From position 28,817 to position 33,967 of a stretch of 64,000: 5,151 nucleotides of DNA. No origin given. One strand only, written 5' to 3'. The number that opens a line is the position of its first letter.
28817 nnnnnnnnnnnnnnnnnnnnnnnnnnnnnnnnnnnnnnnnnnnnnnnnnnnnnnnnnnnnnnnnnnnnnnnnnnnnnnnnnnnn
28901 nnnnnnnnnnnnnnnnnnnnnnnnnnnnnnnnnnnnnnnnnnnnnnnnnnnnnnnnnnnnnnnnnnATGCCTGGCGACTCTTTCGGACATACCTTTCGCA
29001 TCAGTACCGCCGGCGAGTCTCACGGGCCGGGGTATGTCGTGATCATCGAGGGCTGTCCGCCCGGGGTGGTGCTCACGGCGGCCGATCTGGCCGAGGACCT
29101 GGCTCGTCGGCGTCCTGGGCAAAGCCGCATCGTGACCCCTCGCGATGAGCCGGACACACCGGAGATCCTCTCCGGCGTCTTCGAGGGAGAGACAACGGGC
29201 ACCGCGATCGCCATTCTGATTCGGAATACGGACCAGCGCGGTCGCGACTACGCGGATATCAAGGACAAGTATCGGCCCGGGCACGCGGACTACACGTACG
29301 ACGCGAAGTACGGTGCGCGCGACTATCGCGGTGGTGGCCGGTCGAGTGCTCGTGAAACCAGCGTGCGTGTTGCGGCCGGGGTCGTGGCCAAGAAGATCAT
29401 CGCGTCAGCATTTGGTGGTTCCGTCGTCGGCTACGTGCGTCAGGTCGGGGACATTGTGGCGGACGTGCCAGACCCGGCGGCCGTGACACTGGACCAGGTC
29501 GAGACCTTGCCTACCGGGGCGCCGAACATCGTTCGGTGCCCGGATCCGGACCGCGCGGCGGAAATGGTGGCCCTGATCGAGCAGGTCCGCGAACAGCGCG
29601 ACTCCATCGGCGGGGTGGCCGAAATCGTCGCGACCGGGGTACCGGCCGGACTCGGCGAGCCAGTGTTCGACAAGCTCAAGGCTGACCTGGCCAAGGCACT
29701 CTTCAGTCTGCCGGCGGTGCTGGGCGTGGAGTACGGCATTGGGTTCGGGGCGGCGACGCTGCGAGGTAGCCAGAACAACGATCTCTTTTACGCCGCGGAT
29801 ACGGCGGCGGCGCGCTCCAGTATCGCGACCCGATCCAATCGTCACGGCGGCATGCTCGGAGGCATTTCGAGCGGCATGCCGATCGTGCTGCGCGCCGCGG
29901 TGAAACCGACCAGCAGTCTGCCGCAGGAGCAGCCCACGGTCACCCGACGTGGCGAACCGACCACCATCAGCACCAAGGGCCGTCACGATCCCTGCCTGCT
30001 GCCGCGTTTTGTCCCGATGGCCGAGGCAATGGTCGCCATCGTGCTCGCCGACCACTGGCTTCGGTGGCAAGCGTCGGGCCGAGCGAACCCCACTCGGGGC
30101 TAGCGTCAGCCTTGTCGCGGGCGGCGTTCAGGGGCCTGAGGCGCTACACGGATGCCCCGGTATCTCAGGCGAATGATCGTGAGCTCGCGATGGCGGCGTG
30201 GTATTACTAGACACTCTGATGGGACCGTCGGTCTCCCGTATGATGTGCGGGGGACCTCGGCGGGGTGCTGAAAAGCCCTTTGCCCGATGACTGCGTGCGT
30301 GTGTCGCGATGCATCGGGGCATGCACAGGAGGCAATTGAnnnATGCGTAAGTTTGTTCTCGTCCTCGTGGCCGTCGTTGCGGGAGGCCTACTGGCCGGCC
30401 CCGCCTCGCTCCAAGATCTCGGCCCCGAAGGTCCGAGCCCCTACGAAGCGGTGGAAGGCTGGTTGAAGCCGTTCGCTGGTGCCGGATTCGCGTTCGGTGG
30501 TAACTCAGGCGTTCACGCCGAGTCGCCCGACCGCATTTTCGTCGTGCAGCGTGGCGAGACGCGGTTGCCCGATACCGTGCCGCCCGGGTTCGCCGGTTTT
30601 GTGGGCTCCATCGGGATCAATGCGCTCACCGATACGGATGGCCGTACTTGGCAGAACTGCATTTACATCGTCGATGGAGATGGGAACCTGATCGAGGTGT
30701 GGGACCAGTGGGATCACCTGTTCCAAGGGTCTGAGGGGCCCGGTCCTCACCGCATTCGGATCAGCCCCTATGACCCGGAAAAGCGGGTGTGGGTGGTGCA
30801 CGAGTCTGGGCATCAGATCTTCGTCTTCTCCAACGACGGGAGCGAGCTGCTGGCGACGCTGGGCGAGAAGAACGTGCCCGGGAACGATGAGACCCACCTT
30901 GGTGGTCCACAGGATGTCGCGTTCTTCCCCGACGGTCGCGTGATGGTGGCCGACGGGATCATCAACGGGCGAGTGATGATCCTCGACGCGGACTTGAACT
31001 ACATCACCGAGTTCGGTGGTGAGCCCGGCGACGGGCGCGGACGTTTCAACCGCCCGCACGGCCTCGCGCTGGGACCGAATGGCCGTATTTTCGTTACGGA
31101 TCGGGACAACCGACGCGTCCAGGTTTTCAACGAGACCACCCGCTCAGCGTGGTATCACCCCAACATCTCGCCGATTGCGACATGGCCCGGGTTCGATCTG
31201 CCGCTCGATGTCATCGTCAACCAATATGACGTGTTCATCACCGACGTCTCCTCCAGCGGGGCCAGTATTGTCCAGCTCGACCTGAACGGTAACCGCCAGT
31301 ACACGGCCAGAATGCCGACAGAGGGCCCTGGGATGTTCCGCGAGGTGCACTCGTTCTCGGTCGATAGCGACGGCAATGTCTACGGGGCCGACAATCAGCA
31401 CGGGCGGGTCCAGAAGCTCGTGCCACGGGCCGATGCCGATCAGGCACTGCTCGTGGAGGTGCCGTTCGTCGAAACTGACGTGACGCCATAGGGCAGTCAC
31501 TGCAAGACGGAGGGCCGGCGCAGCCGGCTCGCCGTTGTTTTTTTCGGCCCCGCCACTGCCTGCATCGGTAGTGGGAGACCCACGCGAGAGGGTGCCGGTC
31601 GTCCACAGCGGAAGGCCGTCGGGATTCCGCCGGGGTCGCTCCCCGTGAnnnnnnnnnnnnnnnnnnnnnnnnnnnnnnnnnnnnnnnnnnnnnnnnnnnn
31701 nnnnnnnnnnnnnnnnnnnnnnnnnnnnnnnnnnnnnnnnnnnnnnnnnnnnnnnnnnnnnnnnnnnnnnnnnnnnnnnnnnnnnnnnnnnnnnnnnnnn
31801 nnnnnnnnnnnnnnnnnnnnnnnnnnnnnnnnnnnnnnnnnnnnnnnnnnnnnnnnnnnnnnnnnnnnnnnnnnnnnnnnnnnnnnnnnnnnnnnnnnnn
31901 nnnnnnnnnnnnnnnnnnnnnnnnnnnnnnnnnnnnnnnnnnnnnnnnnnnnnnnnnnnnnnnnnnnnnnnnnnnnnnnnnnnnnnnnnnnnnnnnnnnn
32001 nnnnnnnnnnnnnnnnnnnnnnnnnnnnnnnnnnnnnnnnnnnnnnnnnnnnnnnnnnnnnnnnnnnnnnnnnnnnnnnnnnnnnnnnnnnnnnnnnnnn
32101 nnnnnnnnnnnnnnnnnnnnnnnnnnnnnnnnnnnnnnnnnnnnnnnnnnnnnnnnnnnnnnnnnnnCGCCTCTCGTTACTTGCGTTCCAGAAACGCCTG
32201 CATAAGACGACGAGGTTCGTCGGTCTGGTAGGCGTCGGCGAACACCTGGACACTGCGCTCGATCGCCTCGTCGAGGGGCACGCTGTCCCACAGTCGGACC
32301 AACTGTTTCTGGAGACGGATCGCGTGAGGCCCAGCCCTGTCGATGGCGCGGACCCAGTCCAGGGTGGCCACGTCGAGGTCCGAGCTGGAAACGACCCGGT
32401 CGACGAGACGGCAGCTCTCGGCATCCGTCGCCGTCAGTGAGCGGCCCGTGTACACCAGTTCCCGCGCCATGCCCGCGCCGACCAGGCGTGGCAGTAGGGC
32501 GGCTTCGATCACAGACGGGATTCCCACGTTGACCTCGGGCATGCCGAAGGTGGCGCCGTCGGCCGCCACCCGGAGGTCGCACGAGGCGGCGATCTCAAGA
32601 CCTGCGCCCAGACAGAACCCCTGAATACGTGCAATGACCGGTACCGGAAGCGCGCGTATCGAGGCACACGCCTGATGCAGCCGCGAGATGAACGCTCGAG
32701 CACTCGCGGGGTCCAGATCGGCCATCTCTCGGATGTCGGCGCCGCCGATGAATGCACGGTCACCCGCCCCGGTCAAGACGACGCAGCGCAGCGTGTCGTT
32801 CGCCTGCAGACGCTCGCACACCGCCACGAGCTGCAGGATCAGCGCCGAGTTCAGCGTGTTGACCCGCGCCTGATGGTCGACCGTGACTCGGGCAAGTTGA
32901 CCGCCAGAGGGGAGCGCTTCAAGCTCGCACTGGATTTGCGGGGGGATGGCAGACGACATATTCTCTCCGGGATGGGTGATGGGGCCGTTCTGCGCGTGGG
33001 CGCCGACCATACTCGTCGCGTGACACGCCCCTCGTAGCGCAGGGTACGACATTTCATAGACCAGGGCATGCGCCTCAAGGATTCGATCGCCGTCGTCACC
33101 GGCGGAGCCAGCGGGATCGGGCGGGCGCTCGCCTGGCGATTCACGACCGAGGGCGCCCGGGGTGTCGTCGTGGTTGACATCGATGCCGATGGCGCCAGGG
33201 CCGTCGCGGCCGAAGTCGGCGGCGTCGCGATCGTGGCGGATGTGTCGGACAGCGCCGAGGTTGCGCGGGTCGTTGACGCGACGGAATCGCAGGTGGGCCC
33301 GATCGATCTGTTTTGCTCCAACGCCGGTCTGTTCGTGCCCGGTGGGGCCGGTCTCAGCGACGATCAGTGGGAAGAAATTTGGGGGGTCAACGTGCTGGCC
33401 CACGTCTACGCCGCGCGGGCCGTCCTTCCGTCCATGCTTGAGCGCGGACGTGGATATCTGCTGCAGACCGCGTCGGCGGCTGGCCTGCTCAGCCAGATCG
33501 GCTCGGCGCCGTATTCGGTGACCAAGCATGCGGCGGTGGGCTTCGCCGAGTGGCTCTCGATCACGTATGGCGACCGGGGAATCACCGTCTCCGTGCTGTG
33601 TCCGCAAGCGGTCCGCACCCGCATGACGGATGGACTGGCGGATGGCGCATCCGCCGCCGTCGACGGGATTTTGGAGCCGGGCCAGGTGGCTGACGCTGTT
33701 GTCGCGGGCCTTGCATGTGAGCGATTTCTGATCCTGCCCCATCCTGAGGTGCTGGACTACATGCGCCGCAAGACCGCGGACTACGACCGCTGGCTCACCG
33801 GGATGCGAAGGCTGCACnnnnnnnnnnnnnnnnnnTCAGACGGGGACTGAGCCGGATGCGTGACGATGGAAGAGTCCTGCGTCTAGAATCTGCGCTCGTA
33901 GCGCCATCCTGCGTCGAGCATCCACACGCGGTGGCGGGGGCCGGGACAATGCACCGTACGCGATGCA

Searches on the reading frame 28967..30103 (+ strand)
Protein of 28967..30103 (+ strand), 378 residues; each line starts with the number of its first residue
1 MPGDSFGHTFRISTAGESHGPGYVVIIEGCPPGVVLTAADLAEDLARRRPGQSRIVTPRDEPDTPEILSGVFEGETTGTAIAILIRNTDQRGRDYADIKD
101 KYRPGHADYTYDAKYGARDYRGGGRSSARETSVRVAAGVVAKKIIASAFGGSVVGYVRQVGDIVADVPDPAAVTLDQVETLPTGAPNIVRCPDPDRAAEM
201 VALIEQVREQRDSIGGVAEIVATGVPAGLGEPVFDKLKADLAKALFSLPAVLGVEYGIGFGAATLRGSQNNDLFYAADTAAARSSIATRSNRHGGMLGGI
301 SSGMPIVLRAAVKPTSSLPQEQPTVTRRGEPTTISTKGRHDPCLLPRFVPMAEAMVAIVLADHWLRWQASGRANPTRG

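Call 78: search_protein_families(library=pfam, proteins=[window:28967-30103:+], max_evalue=0.0001)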
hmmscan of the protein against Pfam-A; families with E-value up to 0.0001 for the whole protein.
window:28967-30103:+ (378 aa): 1 family
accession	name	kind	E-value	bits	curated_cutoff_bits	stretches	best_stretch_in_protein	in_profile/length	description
PF01264.26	Chorismate_synt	-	1.6e-131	438.3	27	1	10-365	1-327/327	Chorismate synthase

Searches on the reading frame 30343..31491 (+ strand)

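Call 78: search_protein_families(library=pfam, proteins=[window:30343-31491:+], max_evalue=0.0001)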
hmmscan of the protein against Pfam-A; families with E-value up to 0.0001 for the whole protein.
window:30343-31491:+ (382 aa): 1 family
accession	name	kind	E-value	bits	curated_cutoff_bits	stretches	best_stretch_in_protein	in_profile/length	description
PF01436.27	NHL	-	1.8e-14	53.4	20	1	235-262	1-28/28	NHL repeat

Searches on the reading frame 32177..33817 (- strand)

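Call 78: search_protein_families(library=pfam, proteins=[window:32177-33817:-], max_evalue=0.0001)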
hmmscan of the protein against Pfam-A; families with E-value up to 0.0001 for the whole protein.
window:32177-33817:- (546 aa): 2 families
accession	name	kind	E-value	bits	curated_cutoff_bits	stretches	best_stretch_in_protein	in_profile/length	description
PF00378.25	ECH_1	-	5e-44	150.9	27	1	308-545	6-243/251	Enoyl-CoA hydratase/isomerase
PF16113.10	ECH_2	-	7.6e-30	105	27.2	1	310-482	3-178/335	Enoyl-CoA hydratase/isomerase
